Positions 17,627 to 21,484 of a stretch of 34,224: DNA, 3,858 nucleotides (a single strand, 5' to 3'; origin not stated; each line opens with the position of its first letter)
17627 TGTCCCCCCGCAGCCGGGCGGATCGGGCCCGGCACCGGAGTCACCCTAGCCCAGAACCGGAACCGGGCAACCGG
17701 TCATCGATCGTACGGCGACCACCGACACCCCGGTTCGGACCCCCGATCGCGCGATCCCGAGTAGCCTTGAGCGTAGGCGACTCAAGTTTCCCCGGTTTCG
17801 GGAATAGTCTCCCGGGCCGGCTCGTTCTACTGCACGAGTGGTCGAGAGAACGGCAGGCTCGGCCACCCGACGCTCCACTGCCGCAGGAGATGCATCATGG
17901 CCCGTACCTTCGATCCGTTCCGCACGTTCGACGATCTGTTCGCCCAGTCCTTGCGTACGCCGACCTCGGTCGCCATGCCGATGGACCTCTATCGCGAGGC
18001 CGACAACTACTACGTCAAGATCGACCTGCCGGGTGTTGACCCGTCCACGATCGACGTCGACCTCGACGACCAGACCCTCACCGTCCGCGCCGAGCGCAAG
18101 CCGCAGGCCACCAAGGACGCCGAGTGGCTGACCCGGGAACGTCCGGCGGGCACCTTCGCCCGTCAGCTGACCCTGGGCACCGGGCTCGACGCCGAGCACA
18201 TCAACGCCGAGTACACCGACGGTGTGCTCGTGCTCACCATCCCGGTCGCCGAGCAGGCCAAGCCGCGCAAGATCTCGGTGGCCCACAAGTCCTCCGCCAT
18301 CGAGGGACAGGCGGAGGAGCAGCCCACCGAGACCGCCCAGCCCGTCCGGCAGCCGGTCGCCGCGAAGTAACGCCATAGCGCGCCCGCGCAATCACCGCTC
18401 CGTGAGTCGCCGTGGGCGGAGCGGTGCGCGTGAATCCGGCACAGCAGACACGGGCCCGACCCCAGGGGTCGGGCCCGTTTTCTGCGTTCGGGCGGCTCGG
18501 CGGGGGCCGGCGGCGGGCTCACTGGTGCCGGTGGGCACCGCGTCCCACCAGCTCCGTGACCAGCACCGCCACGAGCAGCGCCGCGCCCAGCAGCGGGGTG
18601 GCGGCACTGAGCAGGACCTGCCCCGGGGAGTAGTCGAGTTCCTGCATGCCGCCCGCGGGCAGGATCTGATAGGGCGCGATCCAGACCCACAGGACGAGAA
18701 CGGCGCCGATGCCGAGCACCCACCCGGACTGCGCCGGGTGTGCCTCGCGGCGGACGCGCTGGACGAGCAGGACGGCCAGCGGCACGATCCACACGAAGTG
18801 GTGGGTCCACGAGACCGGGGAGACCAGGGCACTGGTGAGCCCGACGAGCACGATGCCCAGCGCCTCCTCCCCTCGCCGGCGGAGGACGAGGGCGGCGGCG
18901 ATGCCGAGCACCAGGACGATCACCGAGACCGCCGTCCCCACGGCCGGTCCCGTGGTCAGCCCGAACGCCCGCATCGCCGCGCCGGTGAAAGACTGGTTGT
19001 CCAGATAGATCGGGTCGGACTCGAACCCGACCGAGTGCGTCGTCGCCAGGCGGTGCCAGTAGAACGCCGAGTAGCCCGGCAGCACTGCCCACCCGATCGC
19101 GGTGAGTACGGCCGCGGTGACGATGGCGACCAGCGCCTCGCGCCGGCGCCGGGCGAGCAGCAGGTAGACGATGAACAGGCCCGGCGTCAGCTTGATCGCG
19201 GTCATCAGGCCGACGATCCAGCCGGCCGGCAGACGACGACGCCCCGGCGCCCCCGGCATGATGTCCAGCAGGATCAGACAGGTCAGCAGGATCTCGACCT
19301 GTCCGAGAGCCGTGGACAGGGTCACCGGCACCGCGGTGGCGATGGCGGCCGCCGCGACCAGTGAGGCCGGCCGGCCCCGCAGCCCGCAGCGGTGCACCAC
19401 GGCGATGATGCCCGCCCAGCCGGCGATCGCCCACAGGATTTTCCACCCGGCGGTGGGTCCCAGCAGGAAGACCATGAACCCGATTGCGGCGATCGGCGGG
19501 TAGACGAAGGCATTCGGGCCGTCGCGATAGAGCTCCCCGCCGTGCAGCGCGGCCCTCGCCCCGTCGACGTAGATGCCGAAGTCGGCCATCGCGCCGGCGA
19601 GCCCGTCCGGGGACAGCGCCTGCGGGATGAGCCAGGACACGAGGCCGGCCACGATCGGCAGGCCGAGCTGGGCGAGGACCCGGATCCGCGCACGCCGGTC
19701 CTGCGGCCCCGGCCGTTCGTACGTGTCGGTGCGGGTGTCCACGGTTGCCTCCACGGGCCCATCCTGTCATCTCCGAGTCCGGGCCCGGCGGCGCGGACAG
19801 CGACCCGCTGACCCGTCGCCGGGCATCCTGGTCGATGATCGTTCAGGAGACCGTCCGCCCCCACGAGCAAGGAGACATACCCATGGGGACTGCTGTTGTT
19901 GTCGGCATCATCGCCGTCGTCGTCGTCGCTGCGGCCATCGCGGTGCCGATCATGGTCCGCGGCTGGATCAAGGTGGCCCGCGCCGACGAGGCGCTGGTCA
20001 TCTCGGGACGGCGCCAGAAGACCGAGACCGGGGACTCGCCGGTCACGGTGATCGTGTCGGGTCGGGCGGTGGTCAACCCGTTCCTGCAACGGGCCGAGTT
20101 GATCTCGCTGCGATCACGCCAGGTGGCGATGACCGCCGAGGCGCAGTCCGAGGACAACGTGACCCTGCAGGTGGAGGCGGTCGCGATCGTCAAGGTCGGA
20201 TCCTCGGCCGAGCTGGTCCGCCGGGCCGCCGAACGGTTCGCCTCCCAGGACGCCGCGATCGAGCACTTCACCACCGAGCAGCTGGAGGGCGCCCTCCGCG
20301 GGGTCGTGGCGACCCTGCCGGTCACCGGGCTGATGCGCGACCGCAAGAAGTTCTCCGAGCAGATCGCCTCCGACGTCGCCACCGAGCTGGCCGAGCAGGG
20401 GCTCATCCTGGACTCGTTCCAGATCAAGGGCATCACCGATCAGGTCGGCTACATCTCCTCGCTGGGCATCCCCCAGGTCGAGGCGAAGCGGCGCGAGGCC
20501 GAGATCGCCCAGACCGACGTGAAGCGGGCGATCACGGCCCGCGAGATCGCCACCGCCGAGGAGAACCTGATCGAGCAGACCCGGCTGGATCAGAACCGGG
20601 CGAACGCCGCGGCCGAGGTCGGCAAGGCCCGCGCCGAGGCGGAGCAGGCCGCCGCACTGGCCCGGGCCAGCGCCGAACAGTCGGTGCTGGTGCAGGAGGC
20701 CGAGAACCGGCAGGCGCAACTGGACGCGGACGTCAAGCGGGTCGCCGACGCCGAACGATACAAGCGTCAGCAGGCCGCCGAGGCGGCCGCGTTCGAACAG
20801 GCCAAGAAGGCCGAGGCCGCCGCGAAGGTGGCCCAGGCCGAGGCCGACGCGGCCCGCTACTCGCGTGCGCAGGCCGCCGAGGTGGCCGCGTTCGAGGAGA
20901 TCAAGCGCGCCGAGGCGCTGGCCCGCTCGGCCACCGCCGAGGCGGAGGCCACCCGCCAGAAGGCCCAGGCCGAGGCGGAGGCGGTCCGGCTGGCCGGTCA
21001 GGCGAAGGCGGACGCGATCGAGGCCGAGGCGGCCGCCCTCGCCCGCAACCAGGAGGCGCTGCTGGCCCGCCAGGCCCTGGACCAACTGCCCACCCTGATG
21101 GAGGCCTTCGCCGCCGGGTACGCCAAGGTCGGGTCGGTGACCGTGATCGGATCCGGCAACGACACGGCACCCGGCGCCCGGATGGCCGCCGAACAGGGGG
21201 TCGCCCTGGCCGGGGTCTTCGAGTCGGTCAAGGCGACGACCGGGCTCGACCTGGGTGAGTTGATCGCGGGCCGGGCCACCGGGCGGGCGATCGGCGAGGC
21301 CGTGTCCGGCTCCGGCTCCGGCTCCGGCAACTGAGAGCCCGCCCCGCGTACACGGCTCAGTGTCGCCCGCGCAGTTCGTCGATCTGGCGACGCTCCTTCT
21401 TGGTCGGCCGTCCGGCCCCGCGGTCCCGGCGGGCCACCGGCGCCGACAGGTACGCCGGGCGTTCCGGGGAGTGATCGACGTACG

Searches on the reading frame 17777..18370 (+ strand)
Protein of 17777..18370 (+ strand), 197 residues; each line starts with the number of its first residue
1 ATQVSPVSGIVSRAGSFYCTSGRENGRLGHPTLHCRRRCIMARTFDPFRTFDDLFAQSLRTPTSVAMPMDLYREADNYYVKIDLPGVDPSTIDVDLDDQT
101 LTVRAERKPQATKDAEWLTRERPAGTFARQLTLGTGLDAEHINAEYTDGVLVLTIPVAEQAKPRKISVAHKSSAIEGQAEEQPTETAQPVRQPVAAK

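Call 52: search_protein_families(library=ncbifam, proteins=[window:17777-18370:+], max_evalue=0.001)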
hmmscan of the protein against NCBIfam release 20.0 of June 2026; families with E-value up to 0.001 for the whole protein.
window:17777-18370:+ (197 aa): 4 families
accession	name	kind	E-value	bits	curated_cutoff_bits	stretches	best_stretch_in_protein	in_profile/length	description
NF042420.1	Hsp18_Clos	equivalog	1.6e-17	63.9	195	1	51-166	29-144/147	heat shock protein Hsp18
NF041799.1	Hsp14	equivalog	4.5e-17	62.1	100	1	63-162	15-113/118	archaeal heat shock protein Hsp14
NF041800.1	Hsp20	equivalog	2.6e-10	40.2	140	1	69-167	76-160/162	archaeal heat shock protein Hsp20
NF008618.0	PRK11597.1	equivalog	7.9e-06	25.8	207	1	63-172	28-138/142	small heat shock chaperone IbpB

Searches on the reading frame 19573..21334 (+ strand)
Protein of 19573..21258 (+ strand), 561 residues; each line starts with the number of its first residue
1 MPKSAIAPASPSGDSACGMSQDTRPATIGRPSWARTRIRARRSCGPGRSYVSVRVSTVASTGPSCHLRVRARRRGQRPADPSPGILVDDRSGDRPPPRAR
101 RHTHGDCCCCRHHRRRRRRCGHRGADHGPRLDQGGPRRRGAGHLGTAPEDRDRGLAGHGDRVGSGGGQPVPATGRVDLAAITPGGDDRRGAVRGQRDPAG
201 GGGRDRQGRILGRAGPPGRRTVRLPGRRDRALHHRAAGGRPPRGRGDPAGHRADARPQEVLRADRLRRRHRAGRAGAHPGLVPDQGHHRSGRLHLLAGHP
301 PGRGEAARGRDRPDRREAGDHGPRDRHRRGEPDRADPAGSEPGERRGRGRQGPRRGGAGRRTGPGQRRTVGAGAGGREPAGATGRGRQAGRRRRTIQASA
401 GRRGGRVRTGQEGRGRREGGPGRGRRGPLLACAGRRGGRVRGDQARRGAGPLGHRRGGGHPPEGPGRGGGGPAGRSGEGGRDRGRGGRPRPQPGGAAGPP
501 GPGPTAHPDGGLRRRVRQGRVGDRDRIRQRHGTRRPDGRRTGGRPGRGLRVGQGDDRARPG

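Call 46: search_protein_families(library=pfam, proteins=[window:19573-21258:+], max_evalue=0.001)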
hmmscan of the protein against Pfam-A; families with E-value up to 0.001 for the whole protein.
window:19573-21258:+ (561 aa): 0 families

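Call 52: search_protein_families(library=ncbifam, proteins=[window:19745-21334:+], max_evalue=0.001)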
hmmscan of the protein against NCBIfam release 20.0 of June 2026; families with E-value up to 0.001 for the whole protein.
window:19745-21334:+ (529 aa): 1 family
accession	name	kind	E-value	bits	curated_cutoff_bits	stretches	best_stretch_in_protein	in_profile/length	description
NF058507.1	FlotScfldFlot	equivalog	6.1e-49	167.4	700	1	55-508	1-473/477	flotillin lipid rafts scaffold protein FloT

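Call 53: find_related_loci(query=window:19745-21334:+, collection=genome_contigs, flank=10000)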
Query window:19745-21334:+ (529 aa) in genome_contigs; peptide patterns used: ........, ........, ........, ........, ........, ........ (x = any residue, [..] = any of these).
544 stretches matched a pattern; 2 encode a relative of the query (tblastn E <= 1e-3); 2 distinct loci.
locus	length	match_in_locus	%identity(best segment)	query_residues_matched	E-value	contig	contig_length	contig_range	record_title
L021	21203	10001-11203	59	69-507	1e-143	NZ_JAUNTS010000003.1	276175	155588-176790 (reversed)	MAG: Kocuria sp. isolate S5R_Sa_28 NODE_12_length_276175_cov_226.114193, whole genome shotgun sequence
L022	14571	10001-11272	26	81-507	7e-31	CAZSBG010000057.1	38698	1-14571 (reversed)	MAG TPA_asm: uncultured Cytophagia bacterium isolate SRP141376_co4_290 genome assembly, contig: NODE_1853_length_38698_c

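Call 77: search_protein_families(library=pfam, proteins=[window:19745-21334:+], max_evalue=0.01)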
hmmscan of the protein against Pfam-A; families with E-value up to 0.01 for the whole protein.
window:19745-21334:+ (529 aa): 2 families
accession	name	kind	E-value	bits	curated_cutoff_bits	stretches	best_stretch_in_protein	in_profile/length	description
PF01145.31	Band_7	-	2.7e-20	73.6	23.6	1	77-256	2-171/176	SPFH domain / Band 7 family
PF15975.10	Flot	-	0.00014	22.4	27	1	389-487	2-96/124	Flotillin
